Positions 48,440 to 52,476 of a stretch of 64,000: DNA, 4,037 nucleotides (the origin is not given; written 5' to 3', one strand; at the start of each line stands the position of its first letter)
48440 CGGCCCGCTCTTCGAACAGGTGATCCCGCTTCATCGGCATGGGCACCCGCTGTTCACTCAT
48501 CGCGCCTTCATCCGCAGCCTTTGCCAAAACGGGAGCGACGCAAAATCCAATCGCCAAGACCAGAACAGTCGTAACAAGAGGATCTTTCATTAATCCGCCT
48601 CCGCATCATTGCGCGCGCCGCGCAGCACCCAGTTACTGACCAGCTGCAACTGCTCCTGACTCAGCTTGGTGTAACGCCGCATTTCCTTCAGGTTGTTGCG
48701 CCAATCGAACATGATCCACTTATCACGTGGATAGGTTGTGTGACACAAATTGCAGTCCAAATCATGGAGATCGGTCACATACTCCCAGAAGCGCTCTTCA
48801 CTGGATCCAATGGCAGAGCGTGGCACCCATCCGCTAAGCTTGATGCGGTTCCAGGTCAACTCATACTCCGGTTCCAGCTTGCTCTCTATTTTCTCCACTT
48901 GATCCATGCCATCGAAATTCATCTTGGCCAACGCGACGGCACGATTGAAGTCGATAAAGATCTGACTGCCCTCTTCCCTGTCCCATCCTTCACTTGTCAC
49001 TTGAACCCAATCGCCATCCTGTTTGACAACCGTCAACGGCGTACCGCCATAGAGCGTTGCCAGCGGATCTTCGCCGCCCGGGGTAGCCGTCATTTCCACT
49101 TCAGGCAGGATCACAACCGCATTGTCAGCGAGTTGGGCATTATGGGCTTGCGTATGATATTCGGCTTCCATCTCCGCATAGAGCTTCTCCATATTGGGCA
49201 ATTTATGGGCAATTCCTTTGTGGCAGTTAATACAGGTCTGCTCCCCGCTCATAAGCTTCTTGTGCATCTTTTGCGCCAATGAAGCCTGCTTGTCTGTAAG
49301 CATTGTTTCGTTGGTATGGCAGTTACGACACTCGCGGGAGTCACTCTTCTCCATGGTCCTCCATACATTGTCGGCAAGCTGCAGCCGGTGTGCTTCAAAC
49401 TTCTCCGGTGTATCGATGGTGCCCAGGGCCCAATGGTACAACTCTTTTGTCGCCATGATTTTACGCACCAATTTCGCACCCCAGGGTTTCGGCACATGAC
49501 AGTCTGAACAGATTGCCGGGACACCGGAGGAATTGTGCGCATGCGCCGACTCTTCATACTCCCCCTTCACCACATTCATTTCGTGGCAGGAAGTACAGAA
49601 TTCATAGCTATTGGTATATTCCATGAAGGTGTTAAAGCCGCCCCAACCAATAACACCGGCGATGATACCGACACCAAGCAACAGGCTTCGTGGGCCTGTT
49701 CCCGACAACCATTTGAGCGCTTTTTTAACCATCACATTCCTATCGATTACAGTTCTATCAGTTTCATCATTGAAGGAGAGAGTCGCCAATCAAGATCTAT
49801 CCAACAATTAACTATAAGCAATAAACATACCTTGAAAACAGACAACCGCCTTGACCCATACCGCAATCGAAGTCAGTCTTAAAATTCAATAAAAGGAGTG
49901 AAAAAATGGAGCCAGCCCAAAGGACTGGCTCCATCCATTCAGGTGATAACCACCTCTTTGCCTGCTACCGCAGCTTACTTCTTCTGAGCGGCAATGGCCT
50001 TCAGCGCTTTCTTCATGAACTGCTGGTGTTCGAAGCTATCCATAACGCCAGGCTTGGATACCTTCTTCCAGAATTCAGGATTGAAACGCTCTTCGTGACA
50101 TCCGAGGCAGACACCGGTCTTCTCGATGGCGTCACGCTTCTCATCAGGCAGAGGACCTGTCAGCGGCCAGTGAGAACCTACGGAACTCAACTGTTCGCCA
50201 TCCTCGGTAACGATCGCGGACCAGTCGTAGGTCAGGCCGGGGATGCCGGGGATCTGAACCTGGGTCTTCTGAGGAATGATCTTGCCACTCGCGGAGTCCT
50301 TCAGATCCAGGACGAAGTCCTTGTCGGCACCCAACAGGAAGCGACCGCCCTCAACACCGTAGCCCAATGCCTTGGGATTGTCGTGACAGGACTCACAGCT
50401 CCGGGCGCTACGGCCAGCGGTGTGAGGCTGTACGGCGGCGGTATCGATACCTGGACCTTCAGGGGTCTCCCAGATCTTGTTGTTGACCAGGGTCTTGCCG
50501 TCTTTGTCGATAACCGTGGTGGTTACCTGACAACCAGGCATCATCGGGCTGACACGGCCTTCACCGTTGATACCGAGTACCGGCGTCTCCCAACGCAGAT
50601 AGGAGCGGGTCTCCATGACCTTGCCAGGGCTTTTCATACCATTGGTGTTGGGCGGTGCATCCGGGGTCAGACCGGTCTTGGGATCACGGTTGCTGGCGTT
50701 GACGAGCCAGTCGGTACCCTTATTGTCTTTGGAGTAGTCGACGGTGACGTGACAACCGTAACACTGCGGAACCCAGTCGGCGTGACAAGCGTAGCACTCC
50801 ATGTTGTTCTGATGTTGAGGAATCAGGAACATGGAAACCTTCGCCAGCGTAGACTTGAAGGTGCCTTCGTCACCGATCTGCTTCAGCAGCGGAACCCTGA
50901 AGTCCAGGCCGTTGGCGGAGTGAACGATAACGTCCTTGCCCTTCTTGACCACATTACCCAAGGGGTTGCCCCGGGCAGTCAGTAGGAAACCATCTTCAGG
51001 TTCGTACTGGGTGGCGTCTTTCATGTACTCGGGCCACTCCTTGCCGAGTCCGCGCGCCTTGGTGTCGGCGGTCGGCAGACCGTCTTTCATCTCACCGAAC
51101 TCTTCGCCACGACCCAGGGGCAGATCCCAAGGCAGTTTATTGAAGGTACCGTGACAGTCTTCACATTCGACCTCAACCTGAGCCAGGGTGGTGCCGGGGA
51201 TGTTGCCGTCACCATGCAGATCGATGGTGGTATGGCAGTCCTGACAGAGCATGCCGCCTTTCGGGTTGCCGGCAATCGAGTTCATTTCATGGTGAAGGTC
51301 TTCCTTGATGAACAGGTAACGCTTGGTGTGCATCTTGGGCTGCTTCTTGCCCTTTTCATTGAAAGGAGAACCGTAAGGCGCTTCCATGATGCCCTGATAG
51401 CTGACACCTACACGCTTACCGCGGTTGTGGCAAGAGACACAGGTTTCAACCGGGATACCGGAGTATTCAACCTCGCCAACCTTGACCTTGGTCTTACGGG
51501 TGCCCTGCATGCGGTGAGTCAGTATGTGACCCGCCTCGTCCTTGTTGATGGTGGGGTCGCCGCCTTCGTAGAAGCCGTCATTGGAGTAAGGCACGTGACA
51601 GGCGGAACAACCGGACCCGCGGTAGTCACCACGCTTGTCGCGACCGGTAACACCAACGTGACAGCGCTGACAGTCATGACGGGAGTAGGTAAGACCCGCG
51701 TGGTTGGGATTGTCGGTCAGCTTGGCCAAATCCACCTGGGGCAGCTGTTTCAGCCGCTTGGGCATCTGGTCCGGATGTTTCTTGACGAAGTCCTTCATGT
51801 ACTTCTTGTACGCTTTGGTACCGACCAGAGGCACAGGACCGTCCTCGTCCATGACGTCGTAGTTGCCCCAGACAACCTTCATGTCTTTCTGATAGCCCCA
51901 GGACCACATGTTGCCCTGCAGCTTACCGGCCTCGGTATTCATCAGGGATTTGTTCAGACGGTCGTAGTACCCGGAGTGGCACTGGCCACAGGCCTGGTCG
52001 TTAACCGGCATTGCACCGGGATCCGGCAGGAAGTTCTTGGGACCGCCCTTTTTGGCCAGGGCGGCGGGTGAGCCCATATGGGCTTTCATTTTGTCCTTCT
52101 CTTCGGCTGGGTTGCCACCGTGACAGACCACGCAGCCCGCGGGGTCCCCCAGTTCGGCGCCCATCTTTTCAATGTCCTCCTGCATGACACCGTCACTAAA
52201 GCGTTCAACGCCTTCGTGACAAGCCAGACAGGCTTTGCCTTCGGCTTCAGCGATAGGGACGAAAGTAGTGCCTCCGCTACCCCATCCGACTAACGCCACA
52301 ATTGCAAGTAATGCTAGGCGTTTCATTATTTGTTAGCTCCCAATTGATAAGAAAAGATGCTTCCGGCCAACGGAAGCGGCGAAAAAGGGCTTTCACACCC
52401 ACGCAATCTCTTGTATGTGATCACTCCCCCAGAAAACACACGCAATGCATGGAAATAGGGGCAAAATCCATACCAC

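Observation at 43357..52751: Two convergent sigma54 operons wired by the same tandem enhancer: candidate undescribed regulon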

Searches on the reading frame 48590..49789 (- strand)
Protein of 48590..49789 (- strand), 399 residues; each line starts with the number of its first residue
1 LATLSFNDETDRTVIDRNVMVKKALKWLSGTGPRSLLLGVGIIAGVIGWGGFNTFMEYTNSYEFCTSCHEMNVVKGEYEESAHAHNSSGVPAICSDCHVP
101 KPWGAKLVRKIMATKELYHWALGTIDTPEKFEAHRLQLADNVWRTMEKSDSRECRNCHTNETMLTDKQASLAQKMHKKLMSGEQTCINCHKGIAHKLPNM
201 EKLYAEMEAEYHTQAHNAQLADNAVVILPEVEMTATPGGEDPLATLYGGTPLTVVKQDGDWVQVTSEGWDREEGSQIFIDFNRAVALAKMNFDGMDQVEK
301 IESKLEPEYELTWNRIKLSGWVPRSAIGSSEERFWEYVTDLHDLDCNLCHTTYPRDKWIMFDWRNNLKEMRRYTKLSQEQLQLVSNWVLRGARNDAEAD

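Call 8: search_protein_families(library=pfam, proteins=[window:48590-49789:-], max_evalue=0.01)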
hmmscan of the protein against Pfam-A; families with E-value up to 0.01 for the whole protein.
window:48590-49789:- (399 aa): 8 families
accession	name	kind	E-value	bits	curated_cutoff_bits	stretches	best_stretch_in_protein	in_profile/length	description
PF03264.19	Cytochrom_NNT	-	7.2e-68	228.1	24.1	1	36-200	10-174/174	NapC/NirT cytochrome c family, N-terminal region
PF22113.1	Mtrc-MtrF_II-IV_dom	-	1.1e-07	32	30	1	63-208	7-146/176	Outer membrane cytochrome MtrC/MtrF-like, domains II/IV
PF14522.11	Cytochrome_C7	-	2.1e-07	31.1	24.8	1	150-195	12-53/67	Cytochrome c7 and related cytochrome c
PF02085.21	Cytochrom_CIII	-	2.1e-06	28.4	22.9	1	147-196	42-88/101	Class III cytochrome C family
PF14537.11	Cytochrom_c3_2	-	1.2e-05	26.1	25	1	144-192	19-66/79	Cytochrome c3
PF22678.1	Cytochrom_c_NrfB-like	-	0.00044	21.1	27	0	58-99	29-66/89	Cytochrome c-type protein NrfB-like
PF08239.17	SH3_3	-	0.0015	19.1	27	1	242-269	15-47/54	Bacterial SH3 domain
PF04137.20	ERO1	-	0.004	16.8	27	1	126-204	107-186/354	Endoplasmic Reticulum Oxidoreductin 1 (ERO1)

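Call 9: search_protein_families(library=ncbifam, proteins=[window:48590-49789:-], max_evalue=0.01)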
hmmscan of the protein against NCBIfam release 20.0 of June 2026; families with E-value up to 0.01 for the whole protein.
window:48590-49789:- (399 aa): 7 families
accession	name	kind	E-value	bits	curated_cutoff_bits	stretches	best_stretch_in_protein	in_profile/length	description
TIGR02162.1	torC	equivalog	2.8e-86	290.2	478.2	1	35-393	17-380/387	pentaheme c-type cytochrome TorC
TIGR02161.1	napC_nirT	subfamily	1.6e-70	236.7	310.6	1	36-201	19-185/185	periplasmic nitrate (or nitrite) reductase c-type cytochrome, NapC/NirT family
NF007906.0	PRK10617.1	equivalog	9.2e-67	224.8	349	1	20-203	10-196/200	cytochrome c-type protein NapC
NF011606.0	PRK15032.1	equivalog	3.5e-66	223.9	455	1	37-380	20-363/390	pentaheme c-type cytochrome TorC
TIGR03153.1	cytochr_NrfH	equivalog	3.4e-13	49.8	134.2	1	38-195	4-138/138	cytochrome c nitrite reductase small subunit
TIGR03146.1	cyt_nit_nrfB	equivalog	0.00014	22.1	166.6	0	148-196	8-53/145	cytochrome c nitrite reductase pentaheme subunit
NF008659.0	PRK11659.1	equivalog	0.0094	15.7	184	0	120-195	19-87/188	cytochrome c nitrite reductase pentaheme subunit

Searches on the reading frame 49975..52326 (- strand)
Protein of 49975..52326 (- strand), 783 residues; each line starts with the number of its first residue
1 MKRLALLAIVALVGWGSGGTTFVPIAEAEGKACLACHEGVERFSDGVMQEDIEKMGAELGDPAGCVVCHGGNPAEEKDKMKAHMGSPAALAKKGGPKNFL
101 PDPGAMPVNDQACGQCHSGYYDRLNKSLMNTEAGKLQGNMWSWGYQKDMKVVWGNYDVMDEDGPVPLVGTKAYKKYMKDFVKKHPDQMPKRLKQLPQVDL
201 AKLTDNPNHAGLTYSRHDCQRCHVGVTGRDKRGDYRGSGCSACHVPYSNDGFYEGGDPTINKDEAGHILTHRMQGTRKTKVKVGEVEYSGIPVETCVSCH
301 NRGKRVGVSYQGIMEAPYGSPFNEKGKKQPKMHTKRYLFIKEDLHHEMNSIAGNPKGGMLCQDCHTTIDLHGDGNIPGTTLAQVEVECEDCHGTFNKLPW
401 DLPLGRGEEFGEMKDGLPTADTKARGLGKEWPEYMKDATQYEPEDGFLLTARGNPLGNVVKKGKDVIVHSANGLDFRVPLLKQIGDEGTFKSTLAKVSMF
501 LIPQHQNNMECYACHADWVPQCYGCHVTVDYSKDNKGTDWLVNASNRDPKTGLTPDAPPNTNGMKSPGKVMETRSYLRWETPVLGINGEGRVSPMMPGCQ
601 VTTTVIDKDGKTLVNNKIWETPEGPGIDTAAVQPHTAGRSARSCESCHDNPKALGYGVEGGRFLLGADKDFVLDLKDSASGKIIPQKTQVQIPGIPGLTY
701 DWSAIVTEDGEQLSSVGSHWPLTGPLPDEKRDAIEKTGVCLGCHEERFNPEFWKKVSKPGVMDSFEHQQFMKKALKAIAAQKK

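Call 8: search_protein_families(library=pfam, proteins=[window:49975-52326:-], max_evalue=0.01)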
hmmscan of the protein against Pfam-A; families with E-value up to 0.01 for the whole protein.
window:49975-52326:- (783 aa): 6 families
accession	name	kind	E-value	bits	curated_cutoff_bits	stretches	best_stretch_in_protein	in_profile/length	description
PF14522.11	Cytochrome_C7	-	1.7e-12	47.4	24.8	1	29-118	12-67/67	Cytochrome c7 and related cytochrome c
PF22113.1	Mtrc-MtrF_II-IV_dom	-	3.6e-10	40.1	30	1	216-394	6-165/176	Outer membrane cytochrome MtrC/MtrF-like, domains II/IV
PF14537.11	Cytochrom_c3_2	-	2.4e-08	34.7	25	0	27-73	23-68/79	Cytochrome c3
PF13435.11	Cytochrome_C554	-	4.6e-08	34.3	20.8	0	333-393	18-84/84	Cytochrome c554 and c-prime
PF18509.6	MCR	-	0.00021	21.2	30.4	1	625-649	1-25/30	Magnetochrome domain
PF02085.21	Cytochrom_CIII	-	0.0019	19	22.9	0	503-536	26-63/101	Class III cytochrome C family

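Call 9: search_protein_families(library=ncbifam, proteins=[window:49975-52326:-], max_evalue=0.01)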
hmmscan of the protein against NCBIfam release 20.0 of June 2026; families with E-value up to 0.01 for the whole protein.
window:49975-52326:- (783 aa): 6 families
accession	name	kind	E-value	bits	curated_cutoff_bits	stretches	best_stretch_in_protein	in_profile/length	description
NF040943.1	cytoc3_ExtM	equivalog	4.5e-67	226.7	800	2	203-657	133-510/599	selenite/tellurite reduction operon c-type cytochrome ExtM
NF040968.1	FeS_ExtO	equivalog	6.7e-19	68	200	3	573-653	268-343/416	selenite/tellurite reduction operon b-type cytochrome iron-sulfur cluster-binding subunit ExtO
NF040967.1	cytc_ExtN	equivalog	2.1e-18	66.4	200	2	499-653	215-344/415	selenite/tellurite reduction operon c-type cytochrome ExtN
NF033934.1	KCU-star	equivalog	2.4e-05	24.6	85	1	166-191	11-36/57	KCU-star family selenoprotein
NF040971.1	cytc_ExtS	equivalog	0.0036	16.6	100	1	3-118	4-95/262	selenite/tellurite reduction operon c-type cytochrome lipoprotein ExtS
NF008339.0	PRK11125.1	equivalog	0.0048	15.6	595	1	45-122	147-225/487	ammonia-forming cytochrome c nitrite reductase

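Call 25: find_homologous_proteins(query=window:49975-52326:-, max_evalue=1e-10)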
Query window:49975-52326:- (783 aa): 2455 proteins with E <= 1e-10 among 8000 candidates; the best 120 are listed.
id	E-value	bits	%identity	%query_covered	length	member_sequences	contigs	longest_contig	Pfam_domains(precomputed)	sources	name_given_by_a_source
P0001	0.0e+0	1817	96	100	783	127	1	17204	PF14537.12,PF13435.12,PF14522.12,PF22113.2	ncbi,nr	ncbi:MAG: cytochrome C [Candidatus Thiodiazotropha taylori]|nr:cytochrome C [Candidatus Thiodiazotro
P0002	0.0e+0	1542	80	99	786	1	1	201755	PF14537.12,PF13435.12,PF14522.12,PF22113.2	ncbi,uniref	ncbi:multiheme c-type cytochrome [Magnetococcus sp. PR-3]|uniref:multiheme c-type cytochrome n=1 Tax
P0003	0.0e+0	1340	73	97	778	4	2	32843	PF14537.12,PF13435.12,PF14522.12,PF22113.2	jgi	jgi:hypothetical protein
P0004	0.0e+0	1330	71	100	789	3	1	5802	PF14537.12,PF13435.12,PF14522.12,PF22113.2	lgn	-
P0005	0.0e+0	1290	69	100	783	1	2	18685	PF14537.12,PF14522.12,PF22113.2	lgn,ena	-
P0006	0.0e+0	1258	68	97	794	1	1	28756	PF14537.12,PF13435.12,PF14522.12,PF22113.2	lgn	-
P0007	0.0e+0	1256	68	100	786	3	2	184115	PF14537.12,PF14522.12,PF22113.2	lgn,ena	-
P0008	0.0e+0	1255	68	100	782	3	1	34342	PF14537.12,PF14522.12,PF22113.2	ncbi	-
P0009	0.0e+0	1243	66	100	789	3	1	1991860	PF14537.12,PF13435.12,PF14522.12,PF22113.2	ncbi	ncbi:selenite/tellurite reduction operon c-type cytochrome ExtM [Magnetospira thiophila]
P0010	0.0e+0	1242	68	97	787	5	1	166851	PF14537.12,PF14522.12,PF22113.2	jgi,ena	-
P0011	0.0e+0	1215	64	100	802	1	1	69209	PF14537.12,PF13435.12,PF14522.12,PF22113.2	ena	-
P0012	0.0e+0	1213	66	100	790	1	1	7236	PF14537.12,PF14522.12,PF22113.2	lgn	-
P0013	0.0e+0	1208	66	98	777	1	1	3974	PF14537.12,PF02085.22,PF14522.12,PF22113.2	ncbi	-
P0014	0.0e+0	1192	64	98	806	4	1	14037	PF14537.12,PF14522.12,PF22113.2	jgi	-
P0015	0.0e+0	1191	64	99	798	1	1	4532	PF14537.12,PF13435.12,PF14522.12,PF22113.2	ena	-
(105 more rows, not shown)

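Call 26: search_solved_structures(query=window:49975-52326:-, max_evalue=0.01)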
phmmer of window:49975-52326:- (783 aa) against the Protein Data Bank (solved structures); distinct sequences matched with E-value up to 0.01: 0.

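Call 36: find_related_loci(query=A1, collection=genome_contigs, flank=10000)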
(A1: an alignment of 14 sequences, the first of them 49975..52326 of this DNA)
Query A1 (783 aa) in genome_contigs; peptide patterns used: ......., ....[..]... (x = any residue, [..] = any of these).
599 stretches matched a pattern (row limit reached: there are more); 532 encode a relative of the query (tblastn E <= 1e-3); the best 80 are kept; 80 distinct loci.
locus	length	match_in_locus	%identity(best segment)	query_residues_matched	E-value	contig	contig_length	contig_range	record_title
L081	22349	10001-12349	96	1-783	0e+0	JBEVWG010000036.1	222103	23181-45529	MAG: Candidatus Thiodiazotropha sp. 6PLUC1 c_000000000002, whole genome shotgun sequence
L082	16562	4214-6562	96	1-783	0e+0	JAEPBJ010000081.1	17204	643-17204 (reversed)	MAG: Candidatus Thiodiazotropha taylori isolate MAGL082TRANS c_000000000082, whole genome shotgun sequence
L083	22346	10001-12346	92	1-782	0e+0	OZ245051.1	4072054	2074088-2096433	MAG: Sedimenticolaceae bacterium isolate 9f9d7339-0042-4cb7-a141-f72079882acd genome assembly, chromosome: 1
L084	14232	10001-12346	90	1-783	0e+0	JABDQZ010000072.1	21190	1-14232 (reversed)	MAG: Gammaproteobacteria bacterium isolate Site_C16 k127_802473, whole genome shotgun sequence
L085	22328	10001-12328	68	1-782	0e+0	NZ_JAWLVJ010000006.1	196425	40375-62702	Terasakiella sp. A23 Scaffold6, whole genome shotgun sequence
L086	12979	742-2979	65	28-782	0e+0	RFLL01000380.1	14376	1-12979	MAG: Alphaproteobacteria bacterium isolate J153 k99_1350121, whole genome shotgun sequence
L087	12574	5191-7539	62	1-783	0e+0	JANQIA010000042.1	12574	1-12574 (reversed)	MAG: Rhodovibrionaceae bacterium isolate PL24a_bin.31 k99_895024, whole genome shotgun sequence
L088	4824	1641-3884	64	26-782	0e+0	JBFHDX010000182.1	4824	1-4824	MAG: Alphaproteobacteria bacterium isolate Mix_sand07.2021.05.D.48 k141_765378_length_4824_cov_23.1892, whole genome sho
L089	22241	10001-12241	64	26-781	0e+0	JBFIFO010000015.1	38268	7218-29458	MAG: Alphaproteobacteria bacterium isolate Mix_sand11.2021.09.G.3 k141_2602271_length_38268_cov_17.8027, whole genome sh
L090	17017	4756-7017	63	20-781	0e+0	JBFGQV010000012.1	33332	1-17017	MAG: Alphaproteobacteria bacterium isolate Mix_sand04.2021.02.G.56 k141_2461759_length_33332_cov_11.6505, whole genome s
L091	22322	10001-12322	63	4-783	0e+0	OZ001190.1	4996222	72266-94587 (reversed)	MAG: Thalassobaculaceae bacterium isolate f5a4444e-60b2-42a4-96b4-58c58bc0c236 genome assembly, chromosome: 1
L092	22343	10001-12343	62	3-783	0e+0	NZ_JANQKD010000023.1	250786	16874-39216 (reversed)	MAG: Pelagibius sp. isolate PL25a_bin.145 k99_725317, whole genome shotgun sequence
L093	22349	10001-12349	62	1-783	0e+0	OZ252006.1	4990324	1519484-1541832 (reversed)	MAG: Rhodospirillales bacterium isolate 5336f951-ae22-46c2-9eb7-9a73aade37ac genome assembly, chromosome: 1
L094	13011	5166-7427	63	22-779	0e+0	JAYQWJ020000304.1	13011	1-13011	MAG: Candidatus Albibeggiatoa psychrophila isolate WS_Bin3 NODE_212_length_13011_cov_39.548626, whole genome shotgun seq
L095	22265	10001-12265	63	23-783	0e+0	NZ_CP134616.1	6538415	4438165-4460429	MAG: Roseibium sp. isolate RCC3390-4c chromosome, complete genome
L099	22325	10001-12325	62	5-782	0e+0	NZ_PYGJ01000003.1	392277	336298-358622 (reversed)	Shimia abyssi strain DSM 100673 Ga0181044_103, whole genome shotgun sequence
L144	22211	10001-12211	59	33-779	0e+0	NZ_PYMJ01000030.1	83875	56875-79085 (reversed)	Photobacterium frigidiphilum strain JCM 12947 CFSAN065507_30, whole genome shotgun sequence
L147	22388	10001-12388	55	2-783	0e+0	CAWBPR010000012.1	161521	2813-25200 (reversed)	MAG: uncultured Gammaproteobacteria bacterium isolate MFD03804.bin.2.3 genome assembly, contig: contig_23314, whole geno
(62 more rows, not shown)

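Call 57: search_protein_families(library=pfam, proteins=[L099:8808-9581:-, L099:6832-8811:-, L099:12398-12754:+, L099:12869-13300:+, L144:9101-9772:-, L144:12271-12669:+, L147:8855-9526:-, L147:12552-13316:+, L147:13328-13933:+, L147:13999-14385:+], max_evalue=0.001)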
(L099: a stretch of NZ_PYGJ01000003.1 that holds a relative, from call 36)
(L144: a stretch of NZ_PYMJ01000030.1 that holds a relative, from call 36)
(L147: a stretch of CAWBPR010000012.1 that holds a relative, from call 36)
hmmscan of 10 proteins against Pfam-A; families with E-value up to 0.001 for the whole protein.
L099:8808-9581:- (257 aa): 4 families
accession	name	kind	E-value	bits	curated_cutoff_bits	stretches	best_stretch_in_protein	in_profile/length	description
PF00325.26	Crp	-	4.2e-13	49.2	21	1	185-215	1-31/32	Bacterial regulatory proteins, crp family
PF13545.12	HTH_Crp_2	-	1.8e-12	47.5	27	1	160-234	1-69/70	Crp-like helix-turn-helix domain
PF00027.35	cNMP_binding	-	9.5e-06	25.9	27.5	1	60-120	19-81/89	Cyclic nucleotide-binding domain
PF12802.13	MarR_2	-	0.00082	19.9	27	0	189-217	23-51/61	MarR family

L099:6832-8811:- (659 aa): 2 families
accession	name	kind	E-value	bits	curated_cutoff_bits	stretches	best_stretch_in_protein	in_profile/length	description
PF16327.10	CcmF_C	-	4e-106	355.3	28.7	1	315-640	1-323/323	Cytochrome c-type biogenesis protein CcmF C-terminal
PF01578.25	Cytochrom_C_asm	-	1.3e-50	172.5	29.9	1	89-295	1-206/212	Cytochrome C assembly protein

L099:12398-12754:+ (118 aa): 1 family
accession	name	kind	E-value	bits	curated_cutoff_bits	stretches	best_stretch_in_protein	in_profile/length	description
PF18602.6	Rap1a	-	1.2e-15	58.2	27.7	1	26-117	3-90/90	Rap1a immunity proteins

L099:12869-13300:+ (143 aa): 0 families

L144:9101-9772:- (223 aa): 2 families
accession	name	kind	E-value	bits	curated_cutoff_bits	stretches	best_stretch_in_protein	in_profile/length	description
PF03264.19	Cytochrom_NNT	-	3.3e-66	222.8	24.1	1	27-186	13-173/174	NapC/NirT cytochrome c family, N-terminal region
PF22113.1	Mtrc-MtrF_II-IV_dom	-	1.2e-06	28.6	30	1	53-181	9-131/176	Outer membrane cytochrome MtrC/MtrF-like, domains II/IV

L144:12271-12669:+ (132 aa): 1 family
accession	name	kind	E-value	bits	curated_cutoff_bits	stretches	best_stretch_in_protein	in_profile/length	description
PF18602.6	Rap1a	-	1.2e-05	26.2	27.7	1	39-126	3-90/90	Rap1a immunity proteins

L147:8855-9526:- (223 aa): 3 families
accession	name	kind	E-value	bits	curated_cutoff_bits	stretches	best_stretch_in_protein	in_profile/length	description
PF02630.20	SCO1-SenC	-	4e-40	137.3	22.8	1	60-194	1-133/134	SCO1/SenC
PF00578.27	AhpC-TSA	-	2.4e-05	24.7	26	1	62-197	7-123/124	AhpC/TSA family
PF08534.16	Redoxin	-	2.5e-05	24.5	26.6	1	62-205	8-138/148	Redoxin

L147:12552-13316:+ (254 aa): 20 families
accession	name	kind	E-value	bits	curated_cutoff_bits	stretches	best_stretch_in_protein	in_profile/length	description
PF00515.34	TPR_1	-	1.5e-30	104.1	27.8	2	162-192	3-33/34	Tetratricopeptide repeat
PF07719.23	TPR_2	-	3.4e-30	102.1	27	2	162-192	3-33/34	Tetratricopeptide repeat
PF13371.12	TPR_9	-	4.7e-29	100.6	35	3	169-237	4-72/73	Tetratricopeptide repeat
PF13414.12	TPR_11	-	1.1e-23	83.1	26.8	3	134-171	2-39/42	TPR repeat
PF13181.12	TPR_8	-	1.7e-23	81.2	25.7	1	161-192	2-33/34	Tetratricopeptide repeat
PF13431.12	TPR_17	-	2.3e-18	65.3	24.4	0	116-146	3-33/34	Tetratricopeptide repeat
PF13428.12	TPR_14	-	1.7e-17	62.6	23.5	0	132-167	7-42/44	Tetratricopeptide repeat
PF13424.12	TPR_12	-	1.3e-15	57.8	30.1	1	98-156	9-75/77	Tetratricopeptide repeat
PF14559.12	TPR_19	-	2.1e-14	54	25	1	103-162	2-60/68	Tetratricopeptide repeat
PF13432.12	TPR_16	-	1.5e-13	51.3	32.7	1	99-158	4-63/65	Tetratricopeptide repeat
PF13374.12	TPR_10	-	1e-09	38.5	27.5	0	126-154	2-30/42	Tetratricopeptide repeat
PF13174.12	TPR_6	-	2e-09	37.9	26.3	0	162-192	2-32/33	Tetratricopeptide repeat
PF13176.12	TPR_7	-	1.7e-07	31.2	27.9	0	201-227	6-32/36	Tetratricopeptide repeat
PF14561.12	TPR_20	-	1.5e-06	28.8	25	0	110-156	6-52/90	Tetratricopeptide repeat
PF12569.14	NatA_aux_su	-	3.7e-06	26.6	33.3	0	133-190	199-256/515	N-terminal acetyltransferase A, auxiliary subunit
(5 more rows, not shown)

L147:13328-13933:+ (201 aa): 0 families

L147:13999-14385:+ (128 aa): 1 family
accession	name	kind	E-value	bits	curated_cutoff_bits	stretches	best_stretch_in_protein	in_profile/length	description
PF04828.22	GFA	-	1.2e-22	80.6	24.3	1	1-84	1-86/115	Glutathione-dependent formaldehyde-activating enzyme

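Call 79: predict_structure(alignment_id=A1)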
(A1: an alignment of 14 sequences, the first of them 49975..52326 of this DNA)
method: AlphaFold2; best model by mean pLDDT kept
length: 783 residues; sequences in the alignment: 14
mean_pLDDT: 31.4   pTM: 0.22
mean pLDDT of the five models: 31.4, 30.6, 29.0, 29.0, 28.4
residues with pLDDT >= 90: 0; 70-90: 0; 50-70: 38; < 50: 745
segments of 3 or more residues with pLDDT < 50: 1-48, 68-77, 98-608, 610-783
pLDDT, mean of each block of 10 residues (from residue 1): 45 35 35 31 42 61 51 47 53 54 32 29 29 27 27 25 31 41 37 29 31 25 25 26 26 29 28 26 30 25 23 24 31 23 26 29 29 26 29 30 28 41 35 32 24 27 32 28 27 28 28 23 31 45 42 38 31 31 25 27 42 37 23 21 21 21 24 30 32 24 29 26 30 31 32 35 34 36 34
secondary structure, 60 per line:
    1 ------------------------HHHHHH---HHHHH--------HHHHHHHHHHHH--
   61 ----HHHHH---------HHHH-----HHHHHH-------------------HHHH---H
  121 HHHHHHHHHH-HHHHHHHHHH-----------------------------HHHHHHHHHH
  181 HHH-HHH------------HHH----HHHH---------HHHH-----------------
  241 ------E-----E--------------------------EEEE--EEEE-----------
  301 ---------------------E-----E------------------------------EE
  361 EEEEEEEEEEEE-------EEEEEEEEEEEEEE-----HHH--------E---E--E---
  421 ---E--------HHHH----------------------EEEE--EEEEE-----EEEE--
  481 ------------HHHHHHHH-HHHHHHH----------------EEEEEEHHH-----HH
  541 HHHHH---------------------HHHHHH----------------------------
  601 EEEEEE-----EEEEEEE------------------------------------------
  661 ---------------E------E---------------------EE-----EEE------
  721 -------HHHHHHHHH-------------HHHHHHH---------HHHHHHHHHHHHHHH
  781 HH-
elements in order (helices of 4 or more, strands of 3 or more residues): H25-30 H34-38 H47-58 H65-69 H79-82 H88-93 H113-116 H120-130 H132-141 H171-183 H207-210 H220-223 E280-283 E286-289 E359-372 E380-393 H433-436 E459-462 E465-469 E475-478 H493-500 H502-508 E525-530 H539-545 H567-572 E601-606 E612-618 E712-714 H728-736 H750-756 H766-782
